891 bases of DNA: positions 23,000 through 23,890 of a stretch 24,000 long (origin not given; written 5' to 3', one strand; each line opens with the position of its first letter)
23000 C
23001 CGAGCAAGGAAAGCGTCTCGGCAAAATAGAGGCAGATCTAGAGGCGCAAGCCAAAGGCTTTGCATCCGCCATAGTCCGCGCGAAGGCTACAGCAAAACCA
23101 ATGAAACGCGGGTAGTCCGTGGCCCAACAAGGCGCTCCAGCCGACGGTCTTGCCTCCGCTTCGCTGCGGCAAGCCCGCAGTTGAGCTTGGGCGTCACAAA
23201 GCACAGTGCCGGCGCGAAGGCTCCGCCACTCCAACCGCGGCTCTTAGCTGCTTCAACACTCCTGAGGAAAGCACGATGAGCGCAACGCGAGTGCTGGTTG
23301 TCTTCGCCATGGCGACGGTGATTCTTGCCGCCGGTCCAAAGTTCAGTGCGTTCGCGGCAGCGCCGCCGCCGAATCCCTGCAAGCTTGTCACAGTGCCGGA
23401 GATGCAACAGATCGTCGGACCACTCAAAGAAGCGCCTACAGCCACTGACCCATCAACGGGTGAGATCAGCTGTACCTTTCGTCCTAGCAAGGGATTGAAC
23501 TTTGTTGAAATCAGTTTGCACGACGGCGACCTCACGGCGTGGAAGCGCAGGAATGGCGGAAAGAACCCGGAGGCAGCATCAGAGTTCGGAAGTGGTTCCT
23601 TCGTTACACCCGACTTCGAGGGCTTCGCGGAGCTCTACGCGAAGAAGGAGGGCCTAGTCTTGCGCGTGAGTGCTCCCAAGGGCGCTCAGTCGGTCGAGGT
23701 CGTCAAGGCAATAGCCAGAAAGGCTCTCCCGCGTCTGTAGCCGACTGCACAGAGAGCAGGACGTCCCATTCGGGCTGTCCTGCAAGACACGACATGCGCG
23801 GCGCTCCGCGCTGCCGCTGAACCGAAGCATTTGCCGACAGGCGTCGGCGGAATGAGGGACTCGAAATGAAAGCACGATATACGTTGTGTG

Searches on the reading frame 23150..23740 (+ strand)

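Call 3: search_protein_families(library=pfam, proteins=[window:23150-23740:+], max_evalue=0.01)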
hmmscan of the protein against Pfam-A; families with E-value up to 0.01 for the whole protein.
window:23150-23740:+ (196 aa): 1 family
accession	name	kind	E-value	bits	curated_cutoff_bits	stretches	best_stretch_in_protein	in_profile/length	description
PF12079.13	DUF3558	-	0.00033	21.1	34.1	1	66-135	35-104/173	Protein of unknown function (DUF3558)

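Call 7: search_protein_families(library=ncbifam, proteins=[window:23150-23740:+], max_evalue=0.001)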
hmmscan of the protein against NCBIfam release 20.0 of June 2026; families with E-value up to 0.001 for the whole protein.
window:23150-23740:+ (196 aa): 0 families

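Call 77: search_protein_families(library=pfam, proteins=[window:23150-23740:+], max_evalue=0.01)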
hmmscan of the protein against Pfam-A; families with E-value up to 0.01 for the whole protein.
window:23150-23740:+ (196 aa): 1 family
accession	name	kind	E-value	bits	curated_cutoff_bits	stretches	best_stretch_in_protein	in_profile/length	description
PF12079.13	DUF3558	-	0.00033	21.1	34.1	1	66-135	35-104/173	Protein of unknown function (DUF3558)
